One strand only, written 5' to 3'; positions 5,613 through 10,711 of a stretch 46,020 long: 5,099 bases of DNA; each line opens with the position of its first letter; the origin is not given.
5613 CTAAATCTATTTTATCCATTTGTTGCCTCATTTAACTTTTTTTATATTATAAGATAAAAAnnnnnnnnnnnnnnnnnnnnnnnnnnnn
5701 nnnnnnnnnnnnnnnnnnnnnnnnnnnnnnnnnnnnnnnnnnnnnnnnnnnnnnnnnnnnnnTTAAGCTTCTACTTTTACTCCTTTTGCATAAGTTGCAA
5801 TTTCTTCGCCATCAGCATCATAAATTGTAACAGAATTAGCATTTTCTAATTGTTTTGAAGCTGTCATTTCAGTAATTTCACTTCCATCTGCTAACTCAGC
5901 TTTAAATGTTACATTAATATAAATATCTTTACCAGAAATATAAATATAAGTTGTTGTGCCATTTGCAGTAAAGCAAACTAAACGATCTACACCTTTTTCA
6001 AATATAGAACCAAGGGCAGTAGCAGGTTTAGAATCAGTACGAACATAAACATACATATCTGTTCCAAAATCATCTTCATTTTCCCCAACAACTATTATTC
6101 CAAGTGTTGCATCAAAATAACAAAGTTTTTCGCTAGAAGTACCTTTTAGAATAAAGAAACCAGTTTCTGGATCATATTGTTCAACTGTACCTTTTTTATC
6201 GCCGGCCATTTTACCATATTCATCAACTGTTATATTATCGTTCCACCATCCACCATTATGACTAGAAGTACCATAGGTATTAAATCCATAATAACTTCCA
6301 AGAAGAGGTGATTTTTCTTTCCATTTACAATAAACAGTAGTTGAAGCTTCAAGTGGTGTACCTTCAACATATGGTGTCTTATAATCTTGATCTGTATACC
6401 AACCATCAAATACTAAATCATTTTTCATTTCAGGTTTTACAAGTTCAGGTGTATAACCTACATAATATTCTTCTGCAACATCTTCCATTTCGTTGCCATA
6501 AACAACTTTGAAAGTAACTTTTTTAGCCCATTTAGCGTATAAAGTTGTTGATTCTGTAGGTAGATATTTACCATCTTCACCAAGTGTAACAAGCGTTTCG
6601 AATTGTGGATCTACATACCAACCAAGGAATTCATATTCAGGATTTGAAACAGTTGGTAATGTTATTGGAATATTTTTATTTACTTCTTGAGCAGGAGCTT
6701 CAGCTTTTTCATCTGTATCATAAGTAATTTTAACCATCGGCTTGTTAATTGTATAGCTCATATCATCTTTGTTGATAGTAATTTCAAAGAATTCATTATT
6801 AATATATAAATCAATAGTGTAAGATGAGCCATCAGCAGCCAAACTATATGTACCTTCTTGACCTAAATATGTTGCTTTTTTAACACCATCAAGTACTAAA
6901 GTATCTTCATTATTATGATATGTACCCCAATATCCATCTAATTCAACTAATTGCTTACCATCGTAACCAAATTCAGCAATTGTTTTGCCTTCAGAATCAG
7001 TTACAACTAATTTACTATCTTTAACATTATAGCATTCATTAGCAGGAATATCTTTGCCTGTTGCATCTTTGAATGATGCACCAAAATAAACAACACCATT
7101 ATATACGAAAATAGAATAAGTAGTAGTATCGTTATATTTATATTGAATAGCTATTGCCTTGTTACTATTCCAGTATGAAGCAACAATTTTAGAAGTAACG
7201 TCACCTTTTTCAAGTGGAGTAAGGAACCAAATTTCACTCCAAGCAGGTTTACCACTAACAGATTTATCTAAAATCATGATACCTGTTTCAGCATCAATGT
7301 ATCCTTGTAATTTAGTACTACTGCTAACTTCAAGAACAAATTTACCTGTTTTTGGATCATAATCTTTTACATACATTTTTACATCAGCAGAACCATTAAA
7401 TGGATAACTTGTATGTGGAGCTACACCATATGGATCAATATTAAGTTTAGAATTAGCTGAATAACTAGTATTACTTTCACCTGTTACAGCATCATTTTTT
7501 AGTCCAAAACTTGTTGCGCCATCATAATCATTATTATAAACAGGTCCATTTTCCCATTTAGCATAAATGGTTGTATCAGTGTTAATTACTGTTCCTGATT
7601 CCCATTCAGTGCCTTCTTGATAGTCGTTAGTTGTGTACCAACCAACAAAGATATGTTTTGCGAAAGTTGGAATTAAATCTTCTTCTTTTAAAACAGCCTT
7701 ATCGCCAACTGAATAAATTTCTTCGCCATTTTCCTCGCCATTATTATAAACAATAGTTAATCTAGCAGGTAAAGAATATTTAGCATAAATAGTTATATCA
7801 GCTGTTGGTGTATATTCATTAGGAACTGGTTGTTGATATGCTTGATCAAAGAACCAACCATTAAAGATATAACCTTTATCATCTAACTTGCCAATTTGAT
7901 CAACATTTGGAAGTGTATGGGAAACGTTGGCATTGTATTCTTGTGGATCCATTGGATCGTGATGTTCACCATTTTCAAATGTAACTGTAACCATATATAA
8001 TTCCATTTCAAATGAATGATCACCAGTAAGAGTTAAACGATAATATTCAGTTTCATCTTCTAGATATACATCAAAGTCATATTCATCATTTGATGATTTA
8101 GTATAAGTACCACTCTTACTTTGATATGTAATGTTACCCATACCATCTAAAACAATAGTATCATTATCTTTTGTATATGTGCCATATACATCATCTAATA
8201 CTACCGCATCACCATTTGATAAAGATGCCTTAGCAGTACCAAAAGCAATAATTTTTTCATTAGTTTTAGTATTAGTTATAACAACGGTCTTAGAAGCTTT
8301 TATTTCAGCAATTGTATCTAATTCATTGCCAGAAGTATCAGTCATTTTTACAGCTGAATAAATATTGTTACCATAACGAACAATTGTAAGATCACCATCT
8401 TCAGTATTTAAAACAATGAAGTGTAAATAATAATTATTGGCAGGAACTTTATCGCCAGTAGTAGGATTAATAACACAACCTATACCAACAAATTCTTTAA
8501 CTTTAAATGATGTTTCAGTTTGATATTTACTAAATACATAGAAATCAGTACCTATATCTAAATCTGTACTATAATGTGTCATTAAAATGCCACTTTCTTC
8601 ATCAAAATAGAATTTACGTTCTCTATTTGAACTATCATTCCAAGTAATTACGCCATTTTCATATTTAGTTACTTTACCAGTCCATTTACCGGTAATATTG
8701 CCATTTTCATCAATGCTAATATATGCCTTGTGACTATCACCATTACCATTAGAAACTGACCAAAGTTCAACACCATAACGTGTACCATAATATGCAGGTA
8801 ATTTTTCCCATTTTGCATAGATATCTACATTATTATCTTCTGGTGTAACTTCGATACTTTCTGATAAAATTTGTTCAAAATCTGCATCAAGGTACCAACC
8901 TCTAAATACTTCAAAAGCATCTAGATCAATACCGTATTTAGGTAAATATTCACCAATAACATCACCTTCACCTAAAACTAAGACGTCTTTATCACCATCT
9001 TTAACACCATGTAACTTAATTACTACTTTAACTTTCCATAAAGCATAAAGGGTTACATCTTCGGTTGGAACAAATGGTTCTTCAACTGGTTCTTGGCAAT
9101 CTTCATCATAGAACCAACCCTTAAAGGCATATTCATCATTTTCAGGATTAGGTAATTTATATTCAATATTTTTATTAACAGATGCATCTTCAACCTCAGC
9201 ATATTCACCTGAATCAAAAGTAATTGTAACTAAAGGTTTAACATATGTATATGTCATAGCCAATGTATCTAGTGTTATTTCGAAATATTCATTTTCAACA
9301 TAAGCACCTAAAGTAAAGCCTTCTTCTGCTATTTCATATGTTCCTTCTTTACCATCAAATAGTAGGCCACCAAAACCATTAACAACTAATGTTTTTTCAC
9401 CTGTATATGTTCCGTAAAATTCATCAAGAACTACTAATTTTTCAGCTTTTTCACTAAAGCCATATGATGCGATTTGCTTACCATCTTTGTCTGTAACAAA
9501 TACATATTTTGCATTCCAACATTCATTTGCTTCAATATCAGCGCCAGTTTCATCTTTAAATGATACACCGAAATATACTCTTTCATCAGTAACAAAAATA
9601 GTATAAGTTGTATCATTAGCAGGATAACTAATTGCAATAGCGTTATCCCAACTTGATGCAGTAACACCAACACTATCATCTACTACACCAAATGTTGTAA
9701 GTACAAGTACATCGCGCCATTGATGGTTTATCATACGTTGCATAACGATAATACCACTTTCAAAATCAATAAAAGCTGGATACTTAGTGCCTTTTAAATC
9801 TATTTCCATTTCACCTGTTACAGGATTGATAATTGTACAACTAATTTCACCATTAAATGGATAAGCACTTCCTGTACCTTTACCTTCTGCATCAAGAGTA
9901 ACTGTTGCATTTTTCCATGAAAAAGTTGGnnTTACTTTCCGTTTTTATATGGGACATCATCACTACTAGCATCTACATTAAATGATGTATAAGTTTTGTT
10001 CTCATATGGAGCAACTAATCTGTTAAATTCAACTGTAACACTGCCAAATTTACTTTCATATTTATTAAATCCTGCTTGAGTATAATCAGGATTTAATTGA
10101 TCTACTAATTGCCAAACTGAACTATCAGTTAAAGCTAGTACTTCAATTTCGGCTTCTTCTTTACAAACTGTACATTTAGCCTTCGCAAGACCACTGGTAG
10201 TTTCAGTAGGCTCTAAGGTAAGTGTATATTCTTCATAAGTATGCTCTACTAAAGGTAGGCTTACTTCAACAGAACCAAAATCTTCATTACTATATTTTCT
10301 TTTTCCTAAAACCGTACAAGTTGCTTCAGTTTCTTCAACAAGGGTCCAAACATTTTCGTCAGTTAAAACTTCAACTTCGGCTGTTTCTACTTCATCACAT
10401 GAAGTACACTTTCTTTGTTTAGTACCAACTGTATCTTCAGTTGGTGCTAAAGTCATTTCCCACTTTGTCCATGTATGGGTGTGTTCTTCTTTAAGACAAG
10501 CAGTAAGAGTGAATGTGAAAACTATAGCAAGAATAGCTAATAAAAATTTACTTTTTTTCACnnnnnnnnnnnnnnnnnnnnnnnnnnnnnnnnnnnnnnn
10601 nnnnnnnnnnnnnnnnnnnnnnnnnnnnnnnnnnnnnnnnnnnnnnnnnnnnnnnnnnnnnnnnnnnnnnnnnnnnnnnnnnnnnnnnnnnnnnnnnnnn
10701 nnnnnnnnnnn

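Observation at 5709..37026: ~31-kb, 14-ORF single-strand operon joining a giant anchored subtilase, an Opp importer and seven modular lipoproteins: candidate protein capture, degradation and import locus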

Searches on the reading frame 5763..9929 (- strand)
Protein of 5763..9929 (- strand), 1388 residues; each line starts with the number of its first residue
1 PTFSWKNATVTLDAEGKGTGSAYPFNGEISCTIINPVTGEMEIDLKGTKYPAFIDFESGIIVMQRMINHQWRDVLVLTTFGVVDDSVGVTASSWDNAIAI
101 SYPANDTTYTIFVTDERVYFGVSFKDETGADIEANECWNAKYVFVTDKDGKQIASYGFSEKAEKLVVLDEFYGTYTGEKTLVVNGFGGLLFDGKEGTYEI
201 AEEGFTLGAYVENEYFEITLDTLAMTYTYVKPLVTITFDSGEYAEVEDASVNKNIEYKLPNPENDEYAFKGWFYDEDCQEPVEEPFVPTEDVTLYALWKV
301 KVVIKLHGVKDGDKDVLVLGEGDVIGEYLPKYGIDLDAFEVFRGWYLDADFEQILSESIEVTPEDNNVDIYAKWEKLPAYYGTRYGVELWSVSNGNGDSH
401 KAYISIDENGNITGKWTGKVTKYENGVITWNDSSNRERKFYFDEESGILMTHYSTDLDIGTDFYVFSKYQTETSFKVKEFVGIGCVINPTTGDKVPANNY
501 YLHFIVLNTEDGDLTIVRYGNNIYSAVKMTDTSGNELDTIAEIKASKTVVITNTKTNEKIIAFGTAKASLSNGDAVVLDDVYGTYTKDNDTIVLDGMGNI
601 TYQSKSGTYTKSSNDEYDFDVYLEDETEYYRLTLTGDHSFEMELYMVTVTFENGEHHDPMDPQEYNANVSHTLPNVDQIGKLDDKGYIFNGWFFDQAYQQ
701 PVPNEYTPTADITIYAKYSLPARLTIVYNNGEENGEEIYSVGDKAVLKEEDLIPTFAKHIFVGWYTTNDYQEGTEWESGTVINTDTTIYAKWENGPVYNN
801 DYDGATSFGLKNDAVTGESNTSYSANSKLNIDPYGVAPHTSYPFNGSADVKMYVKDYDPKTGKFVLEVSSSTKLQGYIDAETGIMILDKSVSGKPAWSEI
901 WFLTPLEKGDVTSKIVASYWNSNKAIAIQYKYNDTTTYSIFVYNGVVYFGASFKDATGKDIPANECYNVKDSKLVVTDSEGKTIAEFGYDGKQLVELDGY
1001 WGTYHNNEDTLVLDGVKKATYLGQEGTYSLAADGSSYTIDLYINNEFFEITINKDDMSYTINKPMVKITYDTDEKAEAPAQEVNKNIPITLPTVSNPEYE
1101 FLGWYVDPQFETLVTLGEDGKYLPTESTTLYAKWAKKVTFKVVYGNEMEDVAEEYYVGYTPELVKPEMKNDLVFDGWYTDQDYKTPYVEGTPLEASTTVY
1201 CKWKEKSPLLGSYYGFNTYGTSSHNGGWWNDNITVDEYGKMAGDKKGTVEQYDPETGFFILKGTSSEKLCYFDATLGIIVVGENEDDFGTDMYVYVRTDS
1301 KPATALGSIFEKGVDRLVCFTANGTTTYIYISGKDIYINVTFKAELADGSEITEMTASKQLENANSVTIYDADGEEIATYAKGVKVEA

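Call 8: search_protein_families(library=pfam, proteins=[window:5763-9929:-], max_evalue=0.01)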
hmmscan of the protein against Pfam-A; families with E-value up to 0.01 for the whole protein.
window:5763-9929:- (1388 aa): 1 family
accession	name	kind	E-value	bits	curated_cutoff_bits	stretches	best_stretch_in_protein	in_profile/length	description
PF09479.16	Flg_new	-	4.2e-41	139.3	27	5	235-296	2-64/65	Listeria-Bacteroides repeat domain (List_Bact_rpt)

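Call 89: search_solved_structures(query=window:5766-9929:-, max_evalue=0.01)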
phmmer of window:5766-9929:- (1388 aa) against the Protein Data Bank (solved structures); distinct sequences matched with E-value up to 0.01: 0.

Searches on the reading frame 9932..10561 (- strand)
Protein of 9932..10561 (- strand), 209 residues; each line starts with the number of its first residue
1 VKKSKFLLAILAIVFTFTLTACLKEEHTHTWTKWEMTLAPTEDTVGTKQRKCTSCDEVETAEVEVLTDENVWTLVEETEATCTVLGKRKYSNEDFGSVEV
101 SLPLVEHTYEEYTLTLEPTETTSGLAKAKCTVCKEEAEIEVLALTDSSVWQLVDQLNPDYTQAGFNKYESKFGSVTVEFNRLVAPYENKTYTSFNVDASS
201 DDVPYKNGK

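Call 8: search_protein_families(library=pfam, proteins=[window:9932-10561:-], max_evalue=0.01)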
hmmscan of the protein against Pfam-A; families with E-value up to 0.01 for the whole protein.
window:9932-10561:- (209 aa): 2 families
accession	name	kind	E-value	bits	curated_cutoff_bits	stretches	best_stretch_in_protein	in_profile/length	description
PF20130.4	DUF6520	-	0.0073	17.1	25.4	1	1-53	1-61/83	Family of unknown function (DUF6520)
PF05129.18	Zn_ribbon_Elf1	-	0.0074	16.8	29.8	0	121-146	40-65/79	Transcription elongation factor Elf1 like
